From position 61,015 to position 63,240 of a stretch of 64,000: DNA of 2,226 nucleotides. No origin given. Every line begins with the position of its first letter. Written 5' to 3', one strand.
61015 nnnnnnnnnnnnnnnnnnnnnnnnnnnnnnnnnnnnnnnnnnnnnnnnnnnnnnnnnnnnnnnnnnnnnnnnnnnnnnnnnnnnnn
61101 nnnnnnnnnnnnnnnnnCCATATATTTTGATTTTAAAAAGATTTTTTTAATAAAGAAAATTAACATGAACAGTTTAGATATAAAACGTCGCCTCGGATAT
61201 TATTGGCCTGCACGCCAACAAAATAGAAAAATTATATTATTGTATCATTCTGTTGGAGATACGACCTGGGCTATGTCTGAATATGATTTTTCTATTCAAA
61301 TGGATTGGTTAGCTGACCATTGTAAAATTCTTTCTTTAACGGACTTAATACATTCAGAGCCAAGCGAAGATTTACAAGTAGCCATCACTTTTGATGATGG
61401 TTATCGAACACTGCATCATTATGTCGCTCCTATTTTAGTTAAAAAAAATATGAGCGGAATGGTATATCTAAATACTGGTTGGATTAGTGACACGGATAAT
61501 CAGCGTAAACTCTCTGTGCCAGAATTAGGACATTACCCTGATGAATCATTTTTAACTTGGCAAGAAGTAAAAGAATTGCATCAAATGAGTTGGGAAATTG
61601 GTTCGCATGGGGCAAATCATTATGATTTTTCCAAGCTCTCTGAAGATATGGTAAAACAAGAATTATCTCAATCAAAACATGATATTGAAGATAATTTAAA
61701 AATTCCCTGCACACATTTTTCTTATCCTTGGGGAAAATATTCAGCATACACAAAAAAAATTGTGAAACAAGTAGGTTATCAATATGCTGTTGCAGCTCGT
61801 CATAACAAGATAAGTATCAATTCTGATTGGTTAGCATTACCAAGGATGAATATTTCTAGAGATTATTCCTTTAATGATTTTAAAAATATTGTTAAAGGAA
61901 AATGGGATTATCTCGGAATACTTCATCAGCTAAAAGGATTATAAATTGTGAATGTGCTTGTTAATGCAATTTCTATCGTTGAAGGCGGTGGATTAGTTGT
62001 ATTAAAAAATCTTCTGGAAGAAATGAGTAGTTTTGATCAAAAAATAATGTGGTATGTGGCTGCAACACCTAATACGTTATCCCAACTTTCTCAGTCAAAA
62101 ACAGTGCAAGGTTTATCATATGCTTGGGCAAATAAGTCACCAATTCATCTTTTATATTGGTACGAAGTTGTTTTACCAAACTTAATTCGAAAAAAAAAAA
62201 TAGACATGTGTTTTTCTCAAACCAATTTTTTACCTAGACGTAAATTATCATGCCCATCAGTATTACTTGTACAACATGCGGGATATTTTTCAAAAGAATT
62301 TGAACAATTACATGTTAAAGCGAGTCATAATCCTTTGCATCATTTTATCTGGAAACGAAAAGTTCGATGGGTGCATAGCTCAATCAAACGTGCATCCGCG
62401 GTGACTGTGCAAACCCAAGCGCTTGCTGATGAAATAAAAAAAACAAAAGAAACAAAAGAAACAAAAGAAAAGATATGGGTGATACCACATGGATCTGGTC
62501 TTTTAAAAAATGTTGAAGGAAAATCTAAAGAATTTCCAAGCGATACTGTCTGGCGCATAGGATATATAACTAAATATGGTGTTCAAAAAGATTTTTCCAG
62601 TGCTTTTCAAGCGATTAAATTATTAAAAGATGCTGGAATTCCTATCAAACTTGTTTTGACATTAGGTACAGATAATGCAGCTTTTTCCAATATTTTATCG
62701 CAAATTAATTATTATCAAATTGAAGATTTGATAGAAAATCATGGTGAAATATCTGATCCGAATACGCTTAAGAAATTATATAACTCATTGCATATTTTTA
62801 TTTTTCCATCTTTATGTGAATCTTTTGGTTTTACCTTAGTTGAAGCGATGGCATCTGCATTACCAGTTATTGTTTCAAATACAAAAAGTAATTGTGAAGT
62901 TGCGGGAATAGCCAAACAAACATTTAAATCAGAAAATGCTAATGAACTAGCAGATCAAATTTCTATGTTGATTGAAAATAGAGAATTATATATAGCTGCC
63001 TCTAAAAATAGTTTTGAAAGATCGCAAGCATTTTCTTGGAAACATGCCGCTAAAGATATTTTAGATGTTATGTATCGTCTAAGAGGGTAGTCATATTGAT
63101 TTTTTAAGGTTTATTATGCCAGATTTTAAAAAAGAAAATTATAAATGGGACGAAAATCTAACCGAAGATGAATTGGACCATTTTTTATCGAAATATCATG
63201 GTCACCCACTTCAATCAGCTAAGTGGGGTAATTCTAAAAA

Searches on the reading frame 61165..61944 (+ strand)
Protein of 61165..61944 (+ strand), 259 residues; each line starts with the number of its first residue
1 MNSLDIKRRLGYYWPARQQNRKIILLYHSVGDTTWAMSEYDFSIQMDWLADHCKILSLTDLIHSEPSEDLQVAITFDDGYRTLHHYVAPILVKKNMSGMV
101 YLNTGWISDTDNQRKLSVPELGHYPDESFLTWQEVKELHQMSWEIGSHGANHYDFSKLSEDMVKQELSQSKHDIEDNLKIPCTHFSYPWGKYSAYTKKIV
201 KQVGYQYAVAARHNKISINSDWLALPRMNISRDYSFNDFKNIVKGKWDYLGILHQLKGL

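Call 31: search_protein_families(library=pfam, max_evalue=0.00001, proteins=[window:61165-61944:+])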
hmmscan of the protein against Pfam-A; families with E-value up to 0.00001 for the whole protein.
window:61165-61944:+ (259 aa): 1 family
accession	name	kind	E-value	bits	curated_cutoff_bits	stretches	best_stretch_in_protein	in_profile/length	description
PF01522.26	Polysacc_deac_1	-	2.1e-25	89.5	23.1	1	69-207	6-123/124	Polysaccharide deacetylase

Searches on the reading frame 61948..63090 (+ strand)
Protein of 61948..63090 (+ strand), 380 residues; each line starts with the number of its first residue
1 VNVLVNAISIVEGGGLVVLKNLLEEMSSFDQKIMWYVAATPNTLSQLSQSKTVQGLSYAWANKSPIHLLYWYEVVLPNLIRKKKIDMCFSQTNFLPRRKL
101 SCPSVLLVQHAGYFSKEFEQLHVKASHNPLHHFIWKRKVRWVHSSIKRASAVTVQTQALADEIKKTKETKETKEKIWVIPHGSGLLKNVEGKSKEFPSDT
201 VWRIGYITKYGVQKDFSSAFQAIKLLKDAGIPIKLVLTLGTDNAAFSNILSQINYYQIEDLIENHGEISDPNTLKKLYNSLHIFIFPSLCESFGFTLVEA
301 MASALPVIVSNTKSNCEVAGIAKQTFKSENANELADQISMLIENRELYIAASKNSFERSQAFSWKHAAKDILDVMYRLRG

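Call 31: search_protein_families(library=pfam, max_evalue=0.00001, proteins=[window:61948-63090:+])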
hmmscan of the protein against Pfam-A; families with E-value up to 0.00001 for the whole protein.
window:61948-63090:+ (380 aa): 4 families
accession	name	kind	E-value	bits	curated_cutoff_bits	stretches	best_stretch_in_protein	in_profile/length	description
PF00534.26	Glycos_transf_1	-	6.4e-21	75.1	26.4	1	199-356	13-170/172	Glycosyl transferases group 1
PF13692.12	Glyco_trans_1_4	-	2.9e-17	63.7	27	1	204-344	4-142/142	Glycosyl transferases group 1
PF20706.3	GT4-conflict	-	5.5e-07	29.3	26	1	213-368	211-382/385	Family 4 Glycosyltransferase in conflict systems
PF13439.12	Glyco_transf_4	-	1.3e-06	29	28.5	1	13-182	2-165/170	Glycosyltransferase Family 4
